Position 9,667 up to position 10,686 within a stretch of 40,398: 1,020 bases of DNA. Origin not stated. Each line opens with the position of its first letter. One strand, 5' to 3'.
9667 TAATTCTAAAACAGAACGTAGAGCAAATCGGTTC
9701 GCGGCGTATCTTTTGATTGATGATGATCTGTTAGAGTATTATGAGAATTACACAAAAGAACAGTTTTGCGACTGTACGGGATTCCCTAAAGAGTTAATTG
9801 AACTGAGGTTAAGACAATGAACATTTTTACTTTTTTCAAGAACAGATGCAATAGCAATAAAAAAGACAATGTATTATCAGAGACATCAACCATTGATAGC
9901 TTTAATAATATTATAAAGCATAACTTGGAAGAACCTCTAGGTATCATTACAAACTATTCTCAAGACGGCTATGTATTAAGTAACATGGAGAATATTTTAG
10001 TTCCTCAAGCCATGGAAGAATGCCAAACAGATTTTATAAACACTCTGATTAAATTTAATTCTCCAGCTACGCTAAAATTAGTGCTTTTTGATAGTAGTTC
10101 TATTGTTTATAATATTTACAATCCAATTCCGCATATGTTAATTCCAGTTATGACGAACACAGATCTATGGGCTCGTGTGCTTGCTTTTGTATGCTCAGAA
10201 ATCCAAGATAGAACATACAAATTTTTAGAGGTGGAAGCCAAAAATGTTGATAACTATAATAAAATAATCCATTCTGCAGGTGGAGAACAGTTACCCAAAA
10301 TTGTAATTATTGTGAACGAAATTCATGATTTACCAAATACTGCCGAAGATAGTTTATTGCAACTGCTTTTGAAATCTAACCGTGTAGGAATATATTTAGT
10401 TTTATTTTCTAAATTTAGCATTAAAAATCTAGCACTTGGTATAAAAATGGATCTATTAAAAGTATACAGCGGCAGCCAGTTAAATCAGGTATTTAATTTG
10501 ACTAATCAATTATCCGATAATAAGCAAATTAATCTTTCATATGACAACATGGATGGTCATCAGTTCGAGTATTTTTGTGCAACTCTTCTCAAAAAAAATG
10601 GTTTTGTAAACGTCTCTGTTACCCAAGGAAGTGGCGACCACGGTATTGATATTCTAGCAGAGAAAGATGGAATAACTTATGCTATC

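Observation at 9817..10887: AT-rich moron between ImmA and integrase: degenerate FtsK-like domain fused to an Mrr-type PD-(D/E)xK nuclease (candidate single-gene defence/exclusion system)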

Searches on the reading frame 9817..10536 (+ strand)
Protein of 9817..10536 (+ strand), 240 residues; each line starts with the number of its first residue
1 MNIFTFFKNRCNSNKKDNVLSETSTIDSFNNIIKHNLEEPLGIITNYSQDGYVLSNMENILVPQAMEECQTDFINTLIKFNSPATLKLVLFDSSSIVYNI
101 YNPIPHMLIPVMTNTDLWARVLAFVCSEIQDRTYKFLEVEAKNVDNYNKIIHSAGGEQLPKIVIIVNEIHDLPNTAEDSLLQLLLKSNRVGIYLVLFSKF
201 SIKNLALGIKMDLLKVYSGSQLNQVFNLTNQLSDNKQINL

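Call 32: search_solved_structures(query=A2, max_evalue=0.01, show_alignments=2)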
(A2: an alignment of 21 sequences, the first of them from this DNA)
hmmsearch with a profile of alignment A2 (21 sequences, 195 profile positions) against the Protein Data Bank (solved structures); distinct sequences matched with E-value up to 0.01: 8.
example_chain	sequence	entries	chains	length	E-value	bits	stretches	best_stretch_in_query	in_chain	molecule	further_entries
2iuu_A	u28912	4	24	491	1.3e-19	73.6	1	45-119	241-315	DNA TRANSLOCASE FTSK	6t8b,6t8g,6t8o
2iut_A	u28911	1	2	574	1.9e-19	73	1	46-119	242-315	DNA TRANSLOCASE FTSK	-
2ius_A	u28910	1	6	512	6.7e-18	68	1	39-120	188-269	DNA TRANSLOCASE FTSK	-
5fv0_A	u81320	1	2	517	1.4e-11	47.3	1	78-159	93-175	ESX secretion system protein EccC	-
4lya_A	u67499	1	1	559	1.8e-11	47.1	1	78-159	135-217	Uncharacterized protein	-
6o1w_A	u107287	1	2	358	5.6e-08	35.6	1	75-138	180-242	DNA translocase coupling protein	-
6o1x_A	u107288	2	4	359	5.6e-08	35.6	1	75-138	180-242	DNA translocase coupling protein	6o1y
6o1z_A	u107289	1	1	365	5.8e-08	35.6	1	75-138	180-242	DNA translocase coupling protein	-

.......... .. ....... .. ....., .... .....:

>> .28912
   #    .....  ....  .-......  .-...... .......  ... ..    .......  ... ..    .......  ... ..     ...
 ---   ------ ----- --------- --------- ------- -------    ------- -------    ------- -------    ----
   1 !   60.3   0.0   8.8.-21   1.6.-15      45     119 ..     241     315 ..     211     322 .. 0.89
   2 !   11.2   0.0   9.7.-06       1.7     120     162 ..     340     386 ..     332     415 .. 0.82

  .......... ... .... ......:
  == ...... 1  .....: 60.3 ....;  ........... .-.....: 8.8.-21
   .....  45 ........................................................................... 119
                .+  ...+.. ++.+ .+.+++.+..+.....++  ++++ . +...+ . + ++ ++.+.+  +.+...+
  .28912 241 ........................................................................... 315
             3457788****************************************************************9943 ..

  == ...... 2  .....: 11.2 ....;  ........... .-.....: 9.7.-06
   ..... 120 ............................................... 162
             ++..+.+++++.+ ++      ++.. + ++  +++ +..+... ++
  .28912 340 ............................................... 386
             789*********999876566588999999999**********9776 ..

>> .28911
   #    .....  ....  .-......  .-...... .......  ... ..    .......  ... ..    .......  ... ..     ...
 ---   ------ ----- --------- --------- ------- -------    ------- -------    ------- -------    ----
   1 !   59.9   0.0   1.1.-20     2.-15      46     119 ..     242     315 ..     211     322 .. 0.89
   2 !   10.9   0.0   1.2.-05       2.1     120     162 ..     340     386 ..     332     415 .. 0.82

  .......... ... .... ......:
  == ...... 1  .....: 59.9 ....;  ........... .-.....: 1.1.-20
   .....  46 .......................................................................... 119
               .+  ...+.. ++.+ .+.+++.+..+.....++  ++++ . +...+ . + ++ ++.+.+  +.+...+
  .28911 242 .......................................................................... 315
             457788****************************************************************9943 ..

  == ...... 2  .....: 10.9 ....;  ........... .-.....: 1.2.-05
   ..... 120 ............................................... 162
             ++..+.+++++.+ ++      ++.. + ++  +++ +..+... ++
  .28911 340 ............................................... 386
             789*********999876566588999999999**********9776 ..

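Call 39: search_protein_representatives(alignment_id=A2)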
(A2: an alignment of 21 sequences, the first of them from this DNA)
Query: 21 sequences, 195 profile positions. Proteins with E-value up to 0.001 (for the whole library): 17711; up to 1e-10: 10811; up to 1e-30: 56. The best 150 are listed.
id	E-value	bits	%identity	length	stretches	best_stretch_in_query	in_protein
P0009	9.8e-76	269.8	-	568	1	2-194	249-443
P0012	4.9e-72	257.7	-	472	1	1-193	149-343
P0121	3.6e-69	248.4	-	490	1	2-194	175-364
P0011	1.8e-68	246.1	-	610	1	4-192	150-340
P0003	6.4e-68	244.3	-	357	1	2-193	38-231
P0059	2.1e-67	242.6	-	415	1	4-193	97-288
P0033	3.3e-67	242.0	-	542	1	2-194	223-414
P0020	8.7e-67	240.6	-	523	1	2-193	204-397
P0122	1.6e-65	236.5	-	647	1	5-193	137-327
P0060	1.9e-62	226.5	-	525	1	2-191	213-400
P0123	8.9e-62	224.3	-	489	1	6-192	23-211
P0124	2.4e-59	216.3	-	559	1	2-192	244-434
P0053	1.7e-58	213.6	-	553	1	2-193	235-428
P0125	4.6e-56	205.6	-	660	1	2-191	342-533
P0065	5.6e-56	205.4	-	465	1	2-192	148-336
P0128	2.3e-53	196.8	-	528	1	2-190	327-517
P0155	2.0e-35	138.3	-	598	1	17-192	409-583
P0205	9.6e-26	106.7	-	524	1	19-180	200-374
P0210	1.9e-25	105.7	-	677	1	36-162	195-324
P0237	6.5e-25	104.0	-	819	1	19-163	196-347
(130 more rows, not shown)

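Call 45: search_protein_families(library=pfam, proteins=[P0210, P0205, P0237, P0128, P0155, P0123, P0122, P0125], max_evalue=0.001)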
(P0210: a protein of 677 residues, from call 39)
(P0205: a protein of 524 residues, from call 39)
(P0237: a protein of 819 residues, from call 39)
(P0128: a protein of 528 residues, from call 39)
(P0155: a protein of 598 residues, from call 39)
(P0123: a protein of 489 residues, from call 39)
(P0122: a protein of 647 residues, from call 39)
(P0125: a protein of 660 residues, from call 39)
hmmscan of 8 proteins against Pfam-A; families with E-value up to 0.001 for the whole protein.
P0210 (677 aa): 11 families
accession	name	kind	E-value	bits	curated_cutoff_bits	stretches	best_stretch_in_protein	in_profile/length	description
PF01580.24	FtsK_SpoIIIE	-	1e-36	126.9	24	1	141-353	2-190/221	FtsK/SpoIIIE family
PF12682.12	Flavodoxin_4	-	2.9e-33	115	24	1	525-661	1-138/155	Flavodoxin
PF04471.18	Mrr_cat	-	9.3e-27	93.9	21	1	1-100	4-107/115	Restriction endonuclease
PF09397.16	FtsK_gamma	-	9.4e-22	77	30.6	1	430-489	3-62/63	Ftsk gamma domain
PF22722.2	NA-iREase1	-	3e-10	40.5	27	1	7-93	2-90/106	NACHT-associated inactive Restriction Endonuclease 1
PF01935.23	DUF87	-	7.1e-07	30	23.2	1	177-239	23-69/220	Helicase HerA, central domain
PF13156.12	Mrr_cat_2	-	3.2e-06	27.5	22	1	20-92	17-96/127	Restriction endonuclease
PF12724.12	Flavodoxin_5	-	1.3e-05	26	27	0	527-559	1-35/145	Flavodoxin domain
PF10412.15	TrwB_AAD_bind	-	3e-05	23.5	20.5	1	177-264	15-97/387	Type IV secretion-system coupling protein DNA-binding domain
PF02525.22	Flavodoxin_2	-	0.00066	19.9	27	0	524-621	1-102/198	Flavodoxin-like fold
PF00437.27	T2SSE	-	0.00074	18.7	24.9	0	177-217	142-179/370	Type II/IV secretion system protein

P0205 (524 aa): 6 families
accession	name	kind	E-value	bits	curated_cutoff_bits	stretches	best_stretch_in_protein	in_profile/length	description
PF01580.24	FtsK_SpoIIIE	-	8.3e-34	117.4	24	1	175-352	9-218/221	FtsK/SpoIIIE family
PF04471.18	Mrr_cat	-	6.7e-31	107.2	21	1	42-149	3-111/115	Restriction endonuclease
PF09397.16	FtsK_gamma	-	5.1e-23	81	30.6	1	451-511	3-63/63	Ftsk gamma domain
PF22722.2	NA-iREase1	-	9.3e-12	45.3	27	1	48-145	1-100/106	NACHT-associated inactive Restriction Endonuclease 1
PF13156.12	Mrr_cat_2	-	0.00014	22.2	22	1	49-151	7-112/127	Restriction endonuclease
PF10356.15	RRG7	-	0.00035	20.5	22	0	89-139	87-143/185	Required for respiratory growth protein 7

P0237 (819 aa): 5 families
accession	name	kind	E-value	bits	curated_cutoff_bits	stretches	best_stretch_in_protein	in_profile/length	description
PF01580.24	FtsK_SpoIIIE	-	1.6e-28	100.1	24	1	167-347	6-218/221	FtsK/SpoIIIE family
PF04471.18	Mrr_cat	-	5.6e-28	97.8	21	1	704-810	2-113/115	Restriction endonuclease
PF09397.16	FtsK_gamma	-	6e-23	80.8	30.6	1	453-512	3-62/63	Ftsk gamma domain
PF22722.2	NA-iREase1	-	2.5e-10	40.7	27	1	711-805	1-101/106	NACHT-associated inactive Restriction Endonuclease 1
PF17854.6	FtsK_alpha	-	2.7e-10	40.8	22.9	1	57-154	2-100/101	FtsK alpha domain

P0128 (528 aa): 5 families
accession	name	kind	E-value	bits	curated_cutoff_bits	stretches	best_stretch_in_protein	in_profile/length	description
PF09397.16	FtsK_gamma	-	1.6e-22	79.4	30.6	1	224-284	2-62/63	Ftsk gamma domain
PF04471.18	Mrr_cat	-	2.5e-21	76.4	21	1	71-172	5-110/115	Restriction endonuclease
PF01580.24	FtsK_SpoIIIE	-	2.5e-09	37.3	24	1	366-441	62-138/221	FtsK/SpoIIIE family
PF13156.12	Mrr_cat_2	-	2.9e-05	24.4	22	1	96-138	26-72/127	Restriction endonuclease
PF22722.2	NA-iREase1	-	0.0005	20.5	27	0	94-162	19-90/106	NACHT-associated inactive Restriction Endonuclease 1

P0155 (598 aa): 6 families
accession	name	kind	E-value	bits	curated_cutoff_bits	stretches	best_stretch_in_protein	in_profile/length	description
PF04471.18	Mrr_cat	-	6.6e-30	104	21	1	1-100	4-107/115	Restriction endonuclease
PF09397.16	FtsK_gamma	-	4.1e-29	100.5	30.6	2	294-353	3-62/63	Ftsk gamma domain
PF22722.2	NA-iREase1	-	4.3e-11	43.2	27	1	6-93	1-90/106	NACHT-associated inactive Restriction Endonuclease 1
PF13156.12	Mrr_cat_2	-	2.1e-06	28.1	22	1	25-95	24-99/127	Restriction endonuclease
PF01580.24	FtsK_SpoIIIE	-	5e-06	26.5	24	1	442-510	71-144/221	FtsK/SpoIIIE family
PF01978.25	TrmB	-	0.00054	20.2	25.6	0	209-256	17-63/68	Sugar-specific transcriptional regulator TrmB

P0123 (489 aa): 4 families
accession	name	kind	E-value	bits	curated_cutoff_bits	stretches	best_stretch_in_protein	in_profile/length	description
PF04471.18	Mrr_cat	-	4.2e-32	111.1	21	1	225-331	2-112/115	Restriction endonuclease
PF01580.24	FtsK_SpoIIIE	-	6.5e-15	55.6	24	1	54-142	58-147/221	FtsK/SpoIIIE family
PF22722.2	NA-iREase1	-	2.7e-12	47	27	1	232-328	1-102/106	NACHT-associated inactive Restriction Endonuclease 1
PF13156.12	Mrr_cat_2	-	4.6e-07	30.2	22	1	236-314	10-92/127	Restriction endonuclease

P0122 (647 aa): 5 families
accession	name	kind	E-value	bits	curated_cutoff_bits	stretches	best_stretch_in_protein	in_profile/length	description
PF04471.18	Mrr_cat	-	3.3e-28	98.6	21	1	340-446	2-112/115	Restriction endonuclease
PF09397.16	FtsK_gamma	-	1.2e-14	54.2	30.6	1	24-84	3-62/63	Ftsk gamma domain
PF01580.24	FtsK_SpoIIIE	-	2.7e-14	53.6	24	1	170-258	59-148/221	FtsK/SpoIIIE family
PF13156.12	Mrr_cat_2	-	7.1e-07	29.6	22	1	352-431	11-94/127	Restriction endonuclease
PF22722.2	NA-iREase1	-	1.4e-05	25.4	27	1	350-434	4-90/106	NACHT-associated inactive Restriction Endonuclease 1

P0125 (660 aa): 6 families
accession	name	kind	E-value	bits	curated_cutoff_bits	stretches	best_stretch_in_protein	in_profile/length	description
PF04471.18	Mrr_cat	-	8.4e-28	97.2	21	1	547-655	2-114/115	Restriction endonuclease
PF09397.16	FtsK_gamma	-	3.4e-20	72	30.6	1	235-294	3-62/63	Ftsk gamma domain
PF06114.19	Peptidase_M78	-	5.4e-09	36.4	22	1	48-89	27-63/123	IrrE N-terminal-like domain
PF22722.2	NA-iREase1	-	2.6e-07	31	27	1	555-640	2-89/106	NACHT-associated inactive Restriction Endonuclease 1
PF13156.12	Mrr_cat_2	-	1.4e-06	28.7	22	1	572-612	23-67/127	Restriction endonuclease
PF01580.24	FtsK_SpoIIIE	-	1.9e-06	28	24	1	389-458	70-140/221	FtsK/SpoIIIE family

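Call 47: find_related_loci(query=A2, collection=viral_contigs, flank=4000)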
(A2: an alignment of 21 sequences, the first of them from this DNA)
Query A2 (197 aa) in viral_contigs; peptide patterns used: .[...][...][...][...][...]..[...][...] (x = any residue, [..] = any of these).
68 stretches matched a pattern; 4 encode a relative of the query (tblastn E <= 1e-3); 4 distinct loci.
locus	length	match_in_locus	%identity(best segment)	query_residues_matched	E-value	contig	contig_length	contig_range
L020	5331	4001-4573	68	1-191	2e-87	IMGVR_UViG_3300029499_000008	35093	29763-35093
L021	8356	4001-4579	39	2-194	8e-44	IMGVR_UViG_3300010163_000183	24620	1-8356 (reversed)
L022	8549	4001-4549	37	2-187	3e-39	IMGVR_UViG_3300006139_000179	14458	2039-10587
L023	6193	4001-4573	68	1-191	2e-87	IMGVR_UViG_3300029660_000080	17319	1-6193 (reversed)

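Call 50: find_encoding_contigs(protein=P0125, flank=4000, max_places=3)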
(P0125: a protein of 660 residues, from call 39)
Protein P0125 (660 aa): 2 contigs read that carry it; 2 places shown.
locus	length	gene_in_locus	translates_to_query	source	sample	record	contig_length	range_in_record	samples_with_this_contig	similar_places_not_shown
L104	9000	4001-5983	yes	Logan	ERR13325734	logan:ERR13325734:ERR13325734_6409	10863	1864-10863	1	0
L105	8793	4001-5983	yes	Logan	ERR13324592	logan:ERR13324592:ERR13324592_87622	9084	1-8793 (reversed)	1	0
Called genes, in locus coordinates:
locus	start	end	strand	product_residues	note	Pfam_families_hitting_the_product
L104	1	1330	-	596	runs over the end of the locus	-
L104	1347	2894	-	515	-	PF00149:Metallophos (weak)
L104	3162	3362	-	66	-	PF01381:HTH_3 (faint), PF13443:HTH_26 (weak)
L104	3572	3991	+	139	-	PF12844:HTH_19, PF01381:HTH_3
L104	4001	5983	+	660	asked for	PF06114:Peptidase_M78, PF09397:FtsK_gamma, PF01580:FtsK_SpoIIIE (weak), PF04471:Mrr_cat, PF13156:Mrr_cat_2 (weak), PF22722:NA-iREase1 (weak)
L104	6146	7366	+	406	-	PF14657:Arm-DNA-bind_4 (weak), PF00589:Phage_integrase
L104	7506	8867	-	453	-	PF01938:TRAM, PF05958:tRNA_U5-meth_tr, PF03602:Cons_hypoth95 (weak), PF05175:MTS (weak), PF02475:TRM5-TYW2_MTfase (weak), PF13649:Methyltransf_25 (weak), PF13847:Methyltransf_31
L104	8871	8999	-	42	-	?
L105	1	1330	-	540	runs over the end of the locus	?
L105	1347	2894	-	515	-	PF00149:Metallophos (weak)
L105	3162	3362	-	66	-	PF01381:HTH_3 (faint), PF13443:HTH_26 (weak)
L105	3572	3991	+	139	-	PF12844:HTH_19, PF01381:HTH_3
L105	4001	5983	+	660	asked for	PF06114:Peptidase_M78, PF09397:FtsK_gamma, PF01580:FtsK_SpoIIIE (weak), PF04471:Mrr_cat, PF13156:Mrr_cat_2 (weak), PF22722:NA-iREase1 (weak)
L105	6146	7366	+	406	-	PF14657:Arm-DNA-bind_4 (weak), PF00589:Phage_integrase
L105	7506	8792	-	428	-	?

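Call 57: search_protein_families(library=pfam, alignment_id=A3, max_evalue=0.001)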
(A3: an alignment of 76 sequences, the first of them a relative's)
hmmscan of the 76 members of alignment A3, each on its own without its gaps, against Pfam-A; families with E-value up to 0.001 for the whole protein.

A. member 1, L020:3452-3889:+ (146 aa): 2 families
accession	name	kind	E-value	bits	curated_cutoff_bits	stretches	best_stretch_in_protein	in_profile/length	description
PF06114.19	Peptidase_M78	-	6e-13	49.1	22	1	53-122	27-95/123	IrrE N-terminal-like domain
PF20573.4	DUF6782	-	0.00096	18.9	27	0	9-80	30-102/241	Putative metallopeptidase family (DUF6782)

B. families by the number of members that match (of 76 scanned): 56 families (the first 25 are shown)
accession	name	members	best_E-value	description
PF03547.23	Mem_trans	8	1e-31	Membrane transport protein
PF01381.28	HTH_3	8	7e-18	Helix-turn-helix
PF06114.19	Peptidase_M78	7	2.1e-20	IrrE N-terminal-like domain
PF12844.13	HTH_19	7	4e-13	Helix-turn-helix domain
PF13560.12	HTH_31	6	9.5e-11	Helix-turn-helix domain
PF13443.12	HTH_26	5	3.1e-10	Cro/C1-type HTH DNA-binding domain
PF18989.5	DUF5722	3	3.5e-149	Family of unknown function (DUF5722)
PF00717.28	Peptidase_S24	3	6e-24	Peptidase S24-like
PF00486.34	Trans_reg_C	2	2.6e-25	Transcriptional regulatory protein, C terminal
PF00072.30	Response_reg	2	6.9e-23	Response regulator receiver domain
PF11611.13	DUF4352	2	3.4e-21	Domain of unknown function (DUF4352)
PF16729.10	DUF5067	2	1.8e-20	Domain of unknown function (DUF5067)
PF07670.19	Gate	2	7e-11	Nucleoside recognition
PF20573.4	DUF6782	2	9.3e-05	Putative metallopeptidase family (DUF6782)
PF03590.20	AsnA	1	4.3e-113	Aspartate-ammonia ligase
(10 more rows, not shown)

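Call 58: search_protein_families(library=pfam, alignment_id=A4, max_evalue=0.001)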
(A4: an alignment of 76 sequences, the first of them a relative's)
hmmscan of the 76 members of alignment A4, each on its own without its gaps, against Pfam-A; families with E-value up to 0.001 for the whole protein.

A. member 1, L021:5049-5615:+ (189 aa): 3 families
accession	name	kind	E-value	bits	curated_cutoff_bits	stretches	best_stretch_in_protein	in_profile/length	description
PF12869.13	tRNA_anti-like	-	2.6e-17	63.2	23.5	1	36-175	9-135/146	tRNA_anti-like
PF12773.13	DZR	-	0.00055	20.5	27.3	1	10-30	1-21/45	Double zinc ribbon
PF13240.11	Zn_Ribbon_1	-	0.00099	19.3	25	0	10-27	2-19/23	zinc-ribbon domain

B. families by the number of members that match (of 76 scanned): 51 families (the first 25 are shown)
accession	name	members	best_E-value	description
PF05960.17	DUF885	14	2e-77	Bacterial protein of unknown function (DUF885)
PF22381.2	Staph_reg_Sar_Rot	6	1.7e-14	Transcriptional regulator SarA/Rot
PF12802.13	MarR_2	6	1e-11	MarR family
PF01047.28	MarR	6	6.3e-11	MarR family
PF13463.12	HTH_27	6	2.6e-09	Winged helix DNA-binding domain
PF00239.26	Resolvase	5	2.3e-34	Resolvase, N terminal domain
PF01978.25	TrmB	5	0.00043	Sugar-specific transcriptional regulator TrmB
PF13408.12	Zn_ribbon_recom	4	7.8e-14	Recombinase zinc beta ribbon domain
PF07508.19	Recombinase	3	1.9e-17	Recombinase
PF13601.12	HTH_34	3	6.8e-08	Winged helix DNA-binding domain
PF00589.27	Phage_integrase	2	1e-18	Phage integrase family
PF10601.15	zf-LITAF-like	2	2e-06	LITAF-like zinc ribbon domain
PF13240.11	Zn_Ribbon_1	2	6.2e-06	zinc-ribbon domain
PF01096.23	Zn_ribbon_TFIIS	2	5.5e-05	Transcription factor S-II (TFIIS)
PF14163.11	SieB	2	0.0001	Super-infection exclusion protein B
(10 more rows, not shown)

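Call 73: search_dna_similar(query=window:9817-10536:+, collection=plasmids, mode=protein, max_rows=15)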
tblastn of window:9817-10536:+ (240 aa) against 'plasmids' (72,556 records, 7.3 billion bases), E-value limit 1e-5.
Records with a match: 68; places in all: 69; records where one place covers at least 80% of the query: 1.
Best place of each record, by identity: <60% 68.
By first word of the organism name: Shinella 10; Ensifer 8; Enterococcus 6; Martelella 5; Paenibacillus 4; Listeria 3; Micromonospora 3; Proteus 2; Bacillus 2; Streptomyces 2; and 20 more.
By predicted mobility (MOB-suite, as given by PLSDB): non-mobilizable 61; mobilizable 5; conjugative 2.
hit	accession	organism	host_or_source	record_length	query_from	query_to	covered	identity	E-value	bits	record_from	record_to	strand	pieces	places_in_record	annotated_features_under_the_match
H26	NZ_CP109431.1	Streptosporangium sp. NBC_01495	-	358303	27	238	88%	26.8%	4e-13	76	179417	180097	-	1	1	DNA translocase FtsK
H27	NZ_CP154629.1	Acetoanaerobium noterae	cell culture,Sludge of a digestion ...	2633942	22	199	74%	30.8%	1e-16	86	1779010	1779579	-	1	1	none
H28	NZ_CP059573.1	Actinomadura graeca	Laboratory-maintained bacterial ...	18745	54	236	76%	28.5%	4e-13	75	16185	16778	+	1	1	DNA translocase FtsK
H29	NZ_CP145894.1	Paenibacillus amylolyticus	whole organism,soil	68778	54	209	65%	32.3%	5e-17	87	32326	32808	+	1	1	FtsK/SpoIIIE domain-containing protein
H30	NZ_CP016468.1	Latilactobacillus curvatus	cell culture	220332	28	199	72%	29.0%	2e-12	73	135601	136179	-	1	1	DNA translocase FtsK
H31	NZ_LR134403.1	Listeria monocytogenes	Homo sapiens,Vein blood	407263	34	209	73%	28.4%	1e-11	71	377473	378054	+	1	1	DNA translocase FtsK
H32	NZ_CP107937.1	Micromonospora zamorensis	-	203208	49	238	79%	26.1%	4e-11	70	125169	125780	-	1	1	DNA translocase FtsK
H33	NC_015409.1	Micromonospora maris AB-18-032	-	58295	54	238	77%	26.6%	3e-9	64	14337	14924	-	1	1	DNA translocase FtsK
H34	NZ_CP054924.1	Verrucosispora sp. NA02020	Single cell,marine sediment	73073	54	238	77%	26.1%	4e-8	61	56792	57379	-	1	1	DNA translocase FtsK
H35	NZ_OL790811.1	Proteus mirabilis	-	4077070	51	223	72%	27.5%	2e-9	65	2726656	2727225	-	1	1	none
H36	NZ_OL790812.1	Proteus mirabilis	-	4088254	51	223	72%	27.5%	2e-9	65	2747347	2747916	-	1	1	none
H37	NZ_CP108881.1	Micromonospora sp. NBC_00821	-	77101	54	238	77%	25.6%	2e-9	64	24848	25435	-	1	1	DNA translocase FtsK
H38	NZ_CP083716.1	Bacillus velezensis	cell culture,Meju, fermented soybean ...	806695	41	209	70%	27.6%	1e-12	74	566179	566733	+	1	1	DNA translocase FtsK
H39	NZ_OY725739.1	Monoglobus pectinilyticus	-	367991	54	209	65%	29.5%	6e-12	72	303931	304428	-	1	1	DNA translocase FtsK 4TM domain-containing protein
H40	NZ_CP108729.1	Streptomyces sp. NBC_00989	-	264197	49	209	67%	28.6%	1e-12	74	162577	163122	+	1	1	DNA translocase FtsK 4TM domain-containing protein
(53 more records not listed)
